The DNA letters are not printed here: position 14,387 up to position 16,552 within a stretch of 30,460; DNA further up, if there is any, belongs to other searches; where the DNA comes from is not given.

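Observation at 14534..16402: RimK-type ATP-grasp ligase fused to a GT4 glycosyltransferase resembling the SenB/GLT1D1-like subgroup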

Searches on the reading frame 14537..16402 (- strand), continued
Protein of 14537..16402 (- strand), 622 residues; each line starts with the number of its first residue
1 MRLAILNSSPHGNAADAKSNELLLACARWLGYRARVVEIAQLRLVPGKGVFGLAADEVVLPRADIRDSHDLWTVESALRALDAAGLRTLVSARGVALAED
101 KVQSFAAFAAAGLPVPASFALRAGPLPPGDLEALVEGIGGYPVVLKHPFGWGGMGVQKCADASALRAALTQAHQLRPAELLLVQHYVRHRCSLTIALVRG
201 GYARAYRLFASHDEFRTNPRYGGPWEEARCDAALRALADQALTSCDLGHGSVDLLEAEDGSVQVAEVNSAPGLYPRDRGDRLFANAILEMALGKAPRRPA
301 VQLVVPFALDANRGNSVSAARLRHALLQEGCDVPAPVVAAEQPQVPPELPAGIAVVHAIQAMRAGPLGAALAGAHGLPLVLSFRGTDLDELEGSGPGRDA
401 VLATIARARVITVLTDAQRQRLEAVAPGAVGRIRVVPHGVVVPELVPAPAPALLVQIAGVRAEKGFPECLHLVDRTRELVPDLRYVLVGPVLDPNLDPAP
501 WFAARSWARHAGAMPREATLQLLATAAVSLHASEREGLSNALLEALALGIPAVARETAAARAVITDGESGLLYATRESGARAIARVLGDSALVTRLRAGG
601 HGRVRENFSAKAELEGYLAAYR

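Call 48: find_related_loci(query=A1, collection=metagenome_contigs, flank=8000)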
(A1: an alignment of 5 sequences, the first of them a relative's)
Query A1 (622 aa) in metagenome_contigs; peptide patterns used: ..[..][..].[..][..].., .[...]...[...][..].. (x = any residue, [..] = any of these).
486 stretches matched a pattern; 86 encode a relative of the query (tblastn E <= 1e-3); the best 80 are kept; 80 distinct loci.
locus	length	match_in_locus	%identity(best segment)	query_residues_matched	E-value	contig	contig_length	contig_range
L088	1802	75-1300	41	225-621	3e-59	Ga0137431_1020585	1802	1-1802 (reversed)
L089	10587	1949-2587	26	53-273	2e-10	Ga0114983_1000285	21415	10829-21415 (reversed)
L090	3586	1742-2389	29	78-298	1e-9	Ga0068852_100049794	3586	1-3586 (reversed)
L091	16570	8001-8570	27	78-273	2e-9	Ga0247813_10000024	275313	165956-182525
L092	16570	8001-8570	27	78-273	2e-9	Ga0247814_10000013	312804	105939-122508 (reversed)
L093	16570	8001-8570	27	78-273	5e-9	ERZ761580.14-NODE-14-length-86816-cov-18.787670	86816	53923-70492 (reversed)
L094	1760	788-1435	27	78-298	3e-9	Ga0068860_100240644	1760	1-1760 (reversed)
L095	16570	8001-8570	26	78-273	8e-9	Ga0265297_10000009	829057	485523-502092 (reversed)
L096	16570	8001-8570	27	78-273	1e-8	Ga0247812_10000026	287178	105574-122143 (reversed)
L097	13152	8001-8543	29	96-273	1e-8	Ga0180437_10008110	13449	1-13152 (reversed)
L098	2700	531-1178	26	78-298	1e-8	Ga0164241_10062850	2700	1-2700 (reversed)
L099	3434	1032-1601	28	78-273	1e-8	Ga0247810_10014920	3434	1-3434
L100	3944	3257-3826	28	78-273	1e-8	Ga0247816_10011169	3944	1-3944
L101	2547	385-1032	28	78-298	2e-8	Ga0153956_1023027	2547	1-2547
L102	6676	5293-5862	27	78-273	2e-8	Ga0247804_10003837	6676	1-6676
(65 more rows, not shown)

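Call 49: find_encoding_contigs(protein=P0125, flank=8000, max_places=3)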
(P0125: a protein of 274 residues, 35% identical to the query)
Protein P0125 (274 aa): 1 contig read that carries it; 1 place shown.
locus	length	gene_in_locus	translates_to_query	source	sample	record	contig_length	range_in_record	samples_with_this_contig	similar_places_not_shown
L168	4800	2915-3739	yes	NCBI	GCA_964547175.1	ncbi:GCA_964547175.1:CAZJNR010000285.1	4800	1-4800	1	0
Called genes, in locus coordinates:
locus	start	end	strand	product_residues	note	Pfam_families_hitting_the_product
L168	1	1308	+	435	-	?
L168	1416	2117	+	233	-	PF05175:MTS, PF06325:PrmA, PF13847:Methyltransf_31, PF13649:Methyltransf_25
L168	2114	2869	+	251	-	PF04794:YdjC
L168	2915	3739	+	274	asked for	PF02655:ATP-grasp_3, PF08443:RimK (weak)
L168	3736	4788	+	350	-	PF13439:Glyco_transf_4, PF13579:Glyco_trans_4_4 (weak), PF00534:Glycos_transf_1, PF13692:Glyco_trans_1_4, PF13524:Glyco_trans_1_2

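Call 50: find_encoding_contigs(protein=P0132, flank=8000, max_places=3)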
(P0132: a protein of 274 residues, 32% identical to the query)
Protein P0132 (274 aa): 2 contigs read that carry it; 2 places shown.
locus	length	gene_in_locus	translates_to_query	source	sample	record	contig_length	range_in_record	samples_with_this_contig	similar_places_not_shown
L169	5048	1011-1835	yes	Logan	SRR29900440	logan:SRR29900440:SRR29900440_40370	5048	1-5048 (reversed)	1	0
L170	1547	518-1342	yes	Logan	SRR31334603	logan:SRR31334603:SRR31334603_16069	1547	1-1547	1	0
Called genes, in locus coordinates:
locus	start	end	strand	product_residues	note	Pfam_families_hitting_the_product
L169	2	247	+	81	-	?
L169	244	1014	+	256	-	PF04794:YdjC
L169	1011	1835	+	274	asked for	PF02655:ATP-grasp_3, PF08443:RimK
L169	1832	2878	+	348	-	PF00534:Glycos_transf_1, PF13692:Glyco_trans_1_4, PF13524:Glyco_trans_1_2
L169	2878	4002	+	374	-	PF13483:Lactamase_B_3, PF12706:Lactamase_B_2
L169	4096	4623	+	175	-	-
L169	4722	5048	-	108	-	?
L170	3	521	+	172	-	?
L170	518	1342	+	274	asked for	PF02655:ATP-grasp_3, PF08443:RimK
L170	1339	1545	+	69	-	?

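Call 51: find_encoding_contigs(protein=P0016, flank=8000, max_places=3)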
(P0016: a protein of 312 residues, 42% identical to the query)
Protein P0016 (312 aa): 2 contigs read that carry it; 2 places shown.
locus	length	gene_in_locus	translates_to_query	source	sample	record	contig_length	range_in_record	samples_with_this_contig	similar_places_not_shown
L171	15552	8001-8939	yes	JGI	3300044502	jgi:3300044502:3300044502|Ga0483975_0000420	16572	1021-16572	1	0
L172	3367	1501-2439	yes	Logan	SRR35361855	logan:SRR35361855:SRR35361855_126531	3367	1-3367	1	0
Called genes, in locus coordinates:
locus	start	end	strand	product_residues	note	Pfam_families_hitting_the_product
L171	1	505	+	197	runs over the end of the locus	-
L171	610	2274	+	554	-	PF00069:Pkinase (weak), PF07714:PK_Tyr_Ser-Thr, PF01636:APH (weak), PF00069:Pkinase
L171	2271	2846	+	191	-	PF13717:Zn_ribbon_4, PF16697:Yop-YscD_cpl, PF00498:FHA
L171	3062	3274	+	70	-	-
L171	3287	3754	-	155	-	-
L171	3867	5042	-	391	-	PF00132:Hexapep (faint), PF25087:GMPPB_C (faint)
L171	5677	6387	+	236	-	PF02585:PIG-L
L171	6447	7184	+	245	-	PF05175:MTS, PF06325:PrmA, PF08242:Methyltransf_12 (faint), PF13649:Methyltransf_25 (weak)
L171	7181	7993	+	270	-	PF04794:YdjC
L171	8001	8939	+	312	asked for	PF08443:RimK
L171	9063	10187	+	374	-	PF13439:Glyco_transf_4 (weak), PF13579:Glyco_trans_4_4 (weak), PF00534:Glycos_transf_1, PF13692:Glyco_trans_1_4, PF13524:Glyco_trans_1_2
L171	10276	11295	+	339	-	PF01557:FAA_hydrolase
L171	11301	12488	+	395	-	PF20510:HgmA_N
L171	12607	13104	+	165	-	PF04173:DoxD, PF07681:DoxX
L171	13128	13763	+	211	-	PF00753:Lactamase_B, PF12706:Lactamase_B_2 (weak)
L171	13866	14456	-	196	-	-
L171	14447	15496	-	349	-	PF01435:Peptidase_M48, PF07719:TPR_2 (faint), PF13371:TPR_9 (faint), PF13428:TPR_14 (faint), PF13432:TPR_16 (weak), PF14559:TPR_19 (faint), PF00515:TPR_1 (faint), PF13414:TPR_11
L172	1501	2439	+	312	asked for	PF08443:RimK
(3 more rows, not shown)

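Call 59: search_protein_families(library=ncbifam, proteins=[L019:603-4028:+, L019:4047-5216:+, L019:7488-9704:+, L009:1266-3665:+, L009:3678-4505:+, L009:6806-7483:+, L169:2878-3999:+, L169:4096-4620:+, L168:1-1305:+], max_evalue=0.00001)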
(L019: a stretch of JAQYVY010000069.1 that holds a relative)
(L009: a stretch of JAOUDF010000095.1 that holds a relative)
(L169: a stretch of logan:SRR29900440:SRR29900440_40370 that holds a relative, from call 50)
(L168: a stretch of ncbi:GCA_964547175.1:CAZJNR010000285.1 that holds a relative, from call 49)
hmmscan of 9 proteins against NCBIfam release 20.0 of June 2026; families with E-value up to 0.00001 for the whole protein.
L019:603-4028:+ (1142 aa): 0 families

L019:4047-5216:+ (390 aa): 0 families

L019:7488-9704:+ (739 aa): 30 families (the best 25 are shown)
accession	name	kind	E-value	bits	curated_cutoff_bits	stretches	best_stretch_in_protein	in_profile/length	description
NF005906.0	PRK07883.1-4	equivalog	2.1e-44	151.9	495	1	544-728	3-186/563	DEDD exonuclease domain-containing protein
NF001688.0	PRK00448.1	equivalog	5e-42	143.6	873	1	543-731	419-606/1445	PolC-type DNA polymerase III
NF005836.0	PRK07740.1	equivalog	9e-42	143.2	261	1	540-727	52-239/244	hypothetical protein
TIGR01405.1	polC_Gram_pos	equivalog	1.1e-38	132.6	1043.45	1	541-726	183-366/1211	DNA polymerase III subunit alpha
NF005907.0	PRK07883.1-5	equivalog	5.4e-37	127.4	454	1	533-732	15-213/584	DEDD exonuclease domain-containing protein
NF005905.0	PRK07883.1-3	equivalog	9.9e-37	126.8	508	1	541-728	18-205/581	DEDD exonuclease domain-containing protein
NF005981.0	PRK08074.1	equivalog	3.3e-34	118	789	1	548-729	4-184/931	ATP-dependent DNA helicase DinG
NF005289.0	PRK06807.1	equivalog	7.4e-34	117.4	335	1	547-710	8-168/313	3'-5' exonuclease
TIGR01407.1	dinG_rel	hypoth_equivalog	3.6e-33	114.8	547.7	1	548-730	1-181/889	putative DnaQ family exonuclease/DinG family helicase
NF004316.1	PRK05711.1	equivalog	3.3e-31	108.7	196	1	550-712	4-171/234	DNA polymerase III subunit epsilon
NF005904.0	PRK07883.1-2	equivalog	5.6e-31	107.5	969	1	537-729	19-212/584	DEDD exonuclease domain-containing protein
TIGR01406.1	dnaQ_proteo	equivalog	1.4e-30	106.6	222.7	1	550-711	3-169/231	DNA polymerase III subunit epsilon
TIGR00573.1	dnaq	subfamily_domain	1.6e-29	103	71.5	1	544-711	4-174/217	exonuclease, DNA polymerase III, epsilon subunit family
NF005903.0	PRK07883.1-1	equivalog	8.5e-28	97.2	1038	1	535-722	28-221/642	DEDD exonuclease domain-containing protein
NF006601.0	PRK09145.1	equivalog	6.3e-24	84.5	189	1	548-711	30-198/207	3'-5' exonuclease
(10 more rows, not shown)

L009:1266-3665:+ (800 aa): 16 families
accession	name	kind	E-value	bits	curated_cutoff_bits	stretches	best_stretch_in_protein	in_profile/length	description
NF052243.1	T4PFormProtSgmX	equivalog_domain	7.4e-62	209.9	1800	2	1-257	1-257/1065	type IV pili formation protein SgmX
TIGR02917.1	PEP_TPR_lipo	equivalog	1.5e-26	92.6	312.2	1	171-329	471-643/899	XrtA/PEP-CTERM system TPR-repeat protein PrsT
NF040959.1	MamA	equivalog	1.1e-24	87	200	1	661-778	65-178/204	magnetosome protein MamA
TIGR02552.1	LcrH_SycD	equivalog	8e-14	51.5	104.8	0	667-770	18-117/136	SycD/LcrH family type III secretion system chaperone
NF052415.1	T3SS_chap_SctY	equivalog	1.1e-12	48.4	70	0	172-260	13-104/106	type III secretion apparatus assembly chaperone SctY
TIGR02521.1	type_IV_pilW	equivalog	2.9e-10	40.1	154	0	650-732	84-166/234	type IV pilus biogenesis/stability protein PilW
NF008757.0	PRK11788.1-5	equivalog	8.4e-10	38.3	363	0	10-172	114-275/388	lipopolysaccharide assembly protein LapB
TIGR02795.1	tol_pal_ybgF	equivalog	2.4e-09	37.8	90.1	0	706-770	44-107/119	tol-pal system protein YbgF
NF008520.0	PRK11447.1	equivalog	3.4e-09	35.1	858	0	208-346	121-260/1157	cellulose synthase complex outer membrane protein BcsC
NF033758.1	gliding_GltE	equivalog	1.5e-08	34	225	0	661-691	284-314/411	adventurous gliding motility TPR repeat lipoprotein GltE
NF040561.1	PrimPol_Msp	equivalog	1.3e-07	30.6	200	0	713-788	3-75/515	CRISPR-associated primase-polymerase type A1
NF033762.1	social_mot_Tgl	equivalog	2.3e-07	30.4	225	0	694-764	164-229/252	social motility TPR repeat lipoprotein Tgl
TIGR03939.1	PGA_TPR_OMP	equivalog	3.4e-07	28.9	366.65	0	50-162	388-496/800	poly-beta-1,6 N-acetyl-D-glucosamine export porin PgaA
NF008755.0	PRK11788.1-3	equivalog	6.1e-07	29.1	430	0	170-279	219-328/388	lipopolysaccharide assembly protein LapB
NF002725.1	PRK02603.1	equivalog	7.5e-07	29.3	143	0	708-782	42-115/173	photosystem I assembly protein Ycf3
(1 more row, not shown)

L009:3678-4505:+ (276 aa): 2 families
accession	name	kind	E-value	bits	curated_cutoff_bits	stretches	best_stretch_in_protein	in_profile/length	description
TIGR03015.1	pepcterm_ATPase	hypoth_equivalog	2.4e-57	194.4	324.5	1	3-267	2-266/269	XrtA/PEP-CTERM system-associated ATPase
NF001624.0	PRK00411.1-2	subfamily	8.5e-07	28.2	354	1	18-228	25-238/374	ORC1-type DNA replication protein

L009:6806-7483:+ (226 aa): 0 families

L169:2878-3999:+ (374 aa): 1 family
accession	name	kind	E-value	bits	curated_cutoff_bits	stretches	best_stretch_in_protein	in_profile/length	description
NF001911.0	PRK00685.1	equivalog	6.6e-17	61.8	144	1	114-332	3-202/228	metal-dependent hydrolase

L169:4096-4620:+ (175 aa): 0 families

L168:1-1305:+ (435 aa): 10 families
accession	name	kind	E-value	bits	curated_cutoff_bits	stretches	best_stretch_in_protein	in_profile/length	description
TIGR03023.1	WcaJ_sugtrans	equivalog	5.9e-129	431.3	410.75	1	27-435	44-453/453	undecaprenyl-phosphate glucose phosphotransferase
TIGR03025.1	EPS_sugtrans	subfamily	6.7e-121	404.6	295.55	1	21-435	33-445/445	exopolysaccharide biosynthesis polyprenyl glycosylphosphotransferase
NF007518.0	PRK10124.1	equivalog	3.9e-101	339.1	684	1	78-425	112-454/464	undecaprenyl-phosphate glucose phosphotransferase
NF050817.1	PolSacchBiosHfsE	equivalog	1.8e-67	228.1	750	1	157-430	185-461/467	polysaccharide biosynthesis protein HfsE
TIGR03022.1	WbaP_sugtrans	subfamily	3.1e-62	211.3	403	1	55-435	72-456/456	undecaprenyl-phosphate galactose phosphotransferase WbaP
TIGR03013.1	EpsB_2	subfamily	4.9e-61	207.1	393.35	1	39-430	56-438/443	TIGR03013 family XrtA/PEP-CTERM system glycosyltransferase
NF041877.1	EPS_EpsZ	equivalog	1.4e-47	162.4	800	1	75-431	101-455/459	exopolysaccharide biosynthesis polyisoprenyl-phosphate hexose-1-phosphate transferase EpsZ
NF052601.1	undeca_RfbP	equivalog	7e-43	146.6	330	1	239-432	40-239/244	undecaprenyl-phosphate galactose phosphotransferase family protein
NF011751.0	PRK15204.1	equivalog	5.1e-33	114.4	907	1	111-435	147-476/476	undecaprenyl-phosphate galactose phosphotransferase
NF045514.1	glycotran_HepC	equivalog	1e-25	90.4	140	1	241-355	114-213/220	heterocyst development glycosyltransferase HepC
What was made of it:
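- In L168 a WcaJ-type undecaprenyl-phosphate glucose phosphotransferase (431 bits, cut-off 410) lies directly upstream on the same strand (call 59). In L009 the YdjC | GT pair follows PEP-CTERM/EPS-associated genes (call 59).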
